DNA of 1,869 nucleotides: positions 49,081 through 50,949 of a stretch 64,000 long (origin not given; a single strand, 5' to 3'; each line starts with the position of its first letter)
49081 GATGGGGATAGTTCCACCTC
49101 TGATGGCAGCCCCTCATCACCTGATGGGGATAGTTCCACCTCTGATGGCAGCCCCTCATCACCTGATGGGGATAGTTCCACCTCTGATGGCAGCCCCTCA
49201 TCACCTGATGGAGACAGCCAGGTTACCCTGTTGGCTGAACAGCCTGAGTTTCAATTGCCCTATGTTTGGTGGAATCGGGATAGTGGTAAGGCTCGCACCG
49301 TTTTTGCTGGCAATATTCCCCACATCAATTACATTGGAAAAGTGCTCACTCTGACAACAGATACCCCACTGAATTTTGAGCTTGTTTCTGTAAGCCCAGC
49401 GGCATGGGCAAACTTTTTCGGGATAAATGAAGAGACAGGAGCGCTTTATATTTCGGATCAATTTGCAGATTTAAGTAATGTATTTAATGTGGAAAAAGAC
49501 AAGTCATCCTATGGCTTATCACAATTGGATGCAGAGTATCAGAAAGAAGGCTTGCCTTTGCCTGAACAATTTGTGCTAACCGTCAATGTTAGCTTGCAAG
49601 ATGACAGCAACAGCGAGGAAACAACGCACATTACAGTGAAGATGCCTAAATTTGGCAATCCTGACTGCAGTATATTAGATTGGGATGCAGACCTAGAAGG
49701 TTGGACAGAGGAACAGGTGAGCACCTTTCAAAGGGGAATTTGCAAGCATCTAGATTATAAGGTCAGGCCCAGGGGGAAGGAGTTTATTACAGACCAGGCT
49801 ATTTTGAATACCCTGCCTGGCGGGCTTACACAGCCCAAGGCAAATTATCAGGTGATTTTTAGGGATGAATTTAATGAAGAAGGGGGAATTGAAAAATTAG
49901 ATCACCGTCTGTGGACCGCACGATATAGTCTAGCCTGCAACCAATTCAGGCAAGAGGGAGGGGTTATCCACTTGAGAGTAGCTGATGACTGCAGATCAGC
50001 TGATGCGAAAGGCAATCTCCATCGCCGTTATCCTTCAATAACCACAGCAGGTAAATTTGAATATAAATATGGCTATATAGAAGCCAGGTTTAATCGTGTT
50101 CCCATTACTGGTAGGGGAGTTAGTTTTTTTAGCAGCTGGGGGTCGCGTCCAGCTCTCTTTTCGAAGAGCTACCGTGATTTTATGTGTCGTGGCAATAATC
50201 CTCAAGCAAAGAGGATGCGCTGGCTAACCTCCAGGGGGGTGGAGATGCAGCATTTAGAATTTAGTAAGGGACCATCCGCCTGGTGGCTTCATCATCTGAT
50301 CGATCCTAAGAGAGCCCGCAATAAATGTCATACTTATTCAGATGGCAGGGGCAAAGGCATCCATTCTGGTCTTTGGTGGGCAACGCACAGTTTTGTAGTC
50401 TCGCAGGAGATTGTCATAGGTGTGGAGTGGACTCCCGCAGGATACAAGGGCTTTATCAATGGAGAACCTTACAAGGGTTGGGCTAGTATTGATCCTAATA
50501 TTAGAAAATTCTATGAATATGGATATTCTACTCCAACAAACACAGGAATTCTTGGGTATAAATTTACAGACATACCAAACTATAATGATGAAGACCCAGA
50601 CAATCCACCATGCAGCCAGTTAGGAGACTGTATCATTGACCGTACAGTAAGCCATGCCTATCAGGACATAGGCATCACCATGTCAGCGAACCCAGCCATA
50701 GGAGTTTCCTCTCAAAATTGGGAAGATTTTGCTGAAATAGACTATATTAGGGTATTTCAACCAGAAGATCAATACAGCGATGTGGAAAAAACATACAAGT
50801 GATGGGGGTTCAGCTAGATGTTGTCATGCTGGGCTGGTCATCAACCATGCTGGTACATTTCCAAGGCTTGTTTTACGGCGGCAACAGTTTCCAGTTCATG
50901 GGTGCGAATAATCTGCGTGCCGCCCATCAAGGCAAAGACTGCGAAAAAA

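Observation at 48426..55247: A 2.3-2.4 kb direct duplication that begins inside tRNA-Pro and brackets folP, a lytic transglycosylase and the tRNA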

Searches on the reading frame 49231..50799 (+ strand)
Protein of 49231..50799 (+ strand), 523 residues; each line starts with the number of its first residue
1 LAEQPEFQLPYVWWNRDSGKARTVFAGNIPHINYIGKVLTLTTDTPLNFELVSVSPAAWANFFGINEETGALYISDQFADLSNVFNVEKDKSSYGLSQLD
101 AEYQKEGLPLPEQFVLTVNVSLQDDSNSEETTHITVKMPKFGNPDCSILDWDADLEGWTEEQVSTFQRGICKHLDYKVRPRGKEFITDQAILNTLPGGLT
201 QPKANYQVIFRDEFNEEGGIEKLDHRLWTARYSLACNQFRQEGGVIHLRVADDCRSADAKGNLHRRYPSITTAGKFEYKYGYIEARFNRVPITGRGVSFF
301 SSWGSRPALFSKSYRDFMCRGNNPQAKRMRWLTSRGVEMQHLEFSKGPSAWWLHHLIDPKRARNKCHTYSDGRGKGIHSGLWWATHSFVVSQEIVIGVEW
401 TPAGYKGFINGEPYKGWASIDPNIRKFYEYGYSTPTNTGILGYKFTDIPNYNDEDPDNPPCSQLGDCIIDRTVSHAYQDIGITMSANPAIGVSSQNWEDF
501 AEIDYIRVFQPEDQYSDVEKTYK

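Call 33: search_solved_structures(query=A2, max_evalue=10)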
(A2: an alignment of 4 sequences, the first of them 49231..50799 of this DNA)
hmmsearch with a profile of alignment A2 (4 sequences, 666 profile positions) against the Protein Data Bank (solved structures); distinct sequences matched with E-value up to 10: 7.
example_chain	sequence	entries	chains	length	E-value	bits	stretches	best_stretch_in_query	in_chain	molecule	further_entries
5wut_A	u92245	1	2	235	0.0087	17.7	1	406-495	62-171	ULam111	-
8xph_A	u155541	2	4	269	0.015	17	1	405-444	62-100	Laminarinase PtLam | Laminarinase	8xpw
8xpk_A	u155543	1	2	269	0.015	17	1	405-444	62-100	Laminarinase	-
4y66_B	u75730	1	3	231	0.11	14.2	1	25-171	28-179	Putative tbpip family protein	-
4dfs_A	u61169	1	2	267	1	10.9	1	389-438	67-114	Glycoside hydrolase, family 16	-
3azx_A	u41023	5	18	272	1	10.9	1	389-438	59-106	Laminarinase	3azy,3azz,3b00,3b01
6vg1_A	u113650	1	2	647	1.3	10.5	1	147-233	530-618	protocadherin protein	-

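Call 34: search_protein_families(library=pfam, proteins=[window:49231-50799:+], max_evalue=10)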
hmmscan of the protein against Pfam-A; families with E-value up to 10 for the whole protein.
window:49231-50799:+ (523 aa): 0 families

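Call 39: search_protein_representatives(alignment_id=A2)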
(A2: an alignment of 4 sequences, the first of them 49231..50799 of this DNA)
Query: 4 sequences, 666 profile positions. Proteins with E-value up to 0.001 (for the whole library): 76; up to 1e-10: 31; up to 1e-30: 18. The best 76 are listed.
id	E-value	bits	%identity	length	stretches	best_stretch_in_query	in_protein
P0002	0.0e+00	1280.4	-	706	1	1-666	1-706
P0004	5.4e-222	755.4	-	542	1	1-452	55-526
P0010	4.1e-137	474.9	-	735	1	4-665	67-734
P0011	2.8e-135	468.8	-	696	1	7-665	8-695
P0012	3.1e-118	412.5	-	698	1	41-665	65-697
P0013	4.9e-117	408.5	-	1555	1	148-625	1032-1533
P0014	2.6e-99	350.0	-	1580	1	188-665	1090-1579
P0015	6.9e-86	305.6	-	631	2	183-539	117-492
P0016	2.9e-84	300.3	-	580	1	171-665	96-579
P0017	3.0e-81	290.3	-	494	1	4-400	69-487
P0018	5.6e-73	262.9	-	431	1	237-665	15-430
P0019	6.7e-73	262.7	-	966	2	145-537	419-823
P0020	1.3e-68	248.6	-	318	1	203-491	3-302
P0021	3.3e-68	247.2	-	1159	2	250-579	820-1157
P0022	7.8e-50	186.5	-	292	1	169-405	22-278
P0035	2.6e-12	62.5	-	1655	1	334-665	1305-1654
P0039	1.5e-10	56.7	-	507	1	340-665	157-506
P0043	1.5e-09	53.4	-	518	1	337-665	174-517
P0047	2.6e-08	49.3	-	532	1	334-666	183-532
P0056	1.1e-06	43.8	-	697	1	342-665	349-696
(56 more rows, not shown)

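Call 40: search_protein_families(library=pfam, proteins=[P0010, P0011, P0012, P0013, P0016, P0035, P0039, P0043, P0047, P0056], max_evalue=0.01)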
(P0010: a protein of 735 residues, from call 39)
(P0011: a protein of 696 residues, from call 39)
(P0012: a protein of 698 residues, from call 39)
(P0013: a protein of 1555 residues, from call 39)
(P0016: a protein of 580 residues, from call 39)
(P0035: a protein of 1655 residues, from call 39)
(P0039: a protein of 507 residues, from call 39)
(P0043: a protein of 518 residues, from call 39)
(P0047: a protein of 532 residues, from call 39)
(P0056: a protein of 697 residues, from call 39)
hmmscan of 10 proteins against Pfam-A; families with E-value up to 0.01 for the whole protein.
P0010 (735 aa): 0 families

P0011 (696 aa): 0 families

P0012 (698 aa): 0 families

P0013 (1555 aa): 8 families
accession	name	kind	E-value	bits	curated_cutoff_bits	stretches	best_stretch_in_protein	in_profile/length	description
PF19077.6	Big_13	-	1.1e-29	103.3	27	4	697-744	43-91/102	Bacterial Ig-like domain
PF13750.12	Big_3_3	-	3.1e-07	30.7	27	0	724-763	11-50/157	Bacterial Ig-like domain (group 3)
PF13754.12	Big_3_4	-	2.4e-06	27.9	27.3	0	713-766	20-69/106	Domain of unknown function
PF16389.11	DUF4998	-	1.5e-05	25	29.1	0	306-373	36-107/199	Domain of unknown function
PF00801.26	PKD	-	4.1e-05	23.9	23.5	0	325-371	35-78/80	PKD domain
PF17936.7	Big_6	-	6.1e-05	23.6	27.6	0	209-276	12-78/83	Bacterial Ig domain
PF12245.14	Big_3_2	-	0.00012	22.7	23.3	0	707-746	76-113/122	Bacterial Ig-like domain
PF15418.12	DUF4625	-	0.0043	17.8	27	0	717-746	95-124/131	Domain of unknown function (DUF4625)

P0016 (580 aa): 0 families

P0035 (1655 aa): 3 families
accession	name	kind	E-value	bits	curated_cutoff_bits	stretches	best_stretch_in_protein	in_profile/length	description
PF03160.20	Calx-beta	-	5.4e-31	107.5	27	3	324-408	15-98/119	Calx-beta domain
PF12733.13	Cadherin-like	-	3.5e-12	47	24.2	1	714-810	2-88/89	Cadherin-like beta sandwich domain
PF23892.1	Ig_CycH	-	0.0034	17.5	27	0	1-45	57-101/108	Cytochrome c-type biogenesis protein H Ig-like domain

P0039 (507 aa): 0 families

P0043 (518 aa): 0 families

P0047 (532 aa): 0 families

P0056 (697 aa): 0 families

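Call 41: predict_structure(alignment_id=A2)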
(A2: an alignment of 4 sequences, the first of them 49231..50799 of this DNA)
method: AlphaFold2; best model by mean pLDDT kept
length: 523 residues; sequences in the alignment: 4
mean_pLDDT: 30.2   pTM: 0.19
mean pLDDT of the five models: 30.2, 28.0, 27.9, 27.1, 26.8
residues with pLDDT >= 90: 0; 70-90: 0; 50-70: 0; < 50: 523
segments of 3 or more residues with pLDDT < 50: 1-523
pLDDT, mean of each block of 10 residues (from residue 1): 25 25 24 26 33 33 37 40 40 39 32 39 44 37 28 33 35 23 28 31 27 25 25 28 29 34 32 24 23 24 25 32 31 27 25 27 28 28 29 31 34 35 33 28 29 35 24 23 30 37 26 31 27
secondary structure, 60 per line:
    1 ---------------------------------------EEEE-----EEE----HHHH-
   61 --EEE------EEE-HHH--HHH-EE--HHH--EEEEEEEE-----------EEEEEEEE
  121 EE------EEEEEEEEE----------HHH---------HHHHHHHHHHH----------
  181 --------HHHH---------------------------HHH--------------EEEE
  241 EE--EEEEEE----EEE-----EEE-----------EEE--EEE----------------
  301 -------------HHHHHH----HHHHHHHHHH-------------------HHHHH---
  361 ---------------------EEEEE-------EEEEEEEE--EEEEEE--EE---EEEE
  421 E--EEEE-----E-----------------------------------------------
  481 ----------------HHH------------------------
elements in order: E40-43 E49-51 H56-59 E63-65 E72-74 E94-101 E113-122 E129-137 H160-170 H189-192 E237-242 E245-250 E255-257 E263-265 E277-279 E282-284 H314-319 H324-333 H353-357 E382-386 E394-401 E404-409 E417-421 E424-427

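Call 64: find_encoding_contigs(protein=P0010, flank=8000, max_places=3)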
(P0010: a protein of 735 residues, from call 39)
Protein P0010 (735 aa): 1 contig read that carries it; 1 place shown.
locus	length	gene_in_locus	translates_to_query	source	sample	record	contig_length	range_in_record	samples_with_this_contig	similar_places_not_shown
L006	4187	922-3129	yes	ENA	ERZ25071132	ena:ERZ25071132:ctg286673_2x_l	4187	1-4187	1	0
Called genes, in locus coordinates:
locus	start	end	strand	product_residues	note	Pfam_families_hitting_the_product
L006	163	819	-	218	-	PF00834:Ribul_P_3_epim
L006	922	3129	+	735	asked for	-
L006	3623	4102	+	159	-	PF07600:DUF1564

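Call 65: find_encoding_contigs(protein=P0011, flank=8000, max_places=3)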
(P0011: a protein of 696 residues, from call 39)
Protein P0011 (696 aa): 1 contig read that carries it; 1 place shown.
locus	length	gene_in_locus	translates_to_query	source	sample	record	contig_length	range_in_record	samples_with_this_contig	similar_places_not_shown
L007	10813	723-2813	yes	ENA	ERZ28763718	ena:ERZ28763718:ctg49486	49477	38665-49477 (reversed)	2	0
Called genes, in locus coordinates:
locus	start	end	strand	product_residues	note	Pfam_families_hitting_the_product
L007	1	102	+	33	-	?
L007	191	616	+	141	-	PF25390:WD40_RLD, PF00415:RCC1 (weak), PF13540:RCC1_2 (weak), PF00415:RCC1 (weak)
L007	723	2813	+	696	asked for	-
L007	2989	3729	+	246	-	PF00590:TP_methylase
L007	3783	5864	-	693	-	PF01642:MM_CoA_mutase, PF02310:B12-binding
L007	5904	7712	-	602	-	PF00920:ILVD_EDD_N, PF24877:ILV_EDD_C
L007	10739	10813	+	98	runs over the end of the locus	-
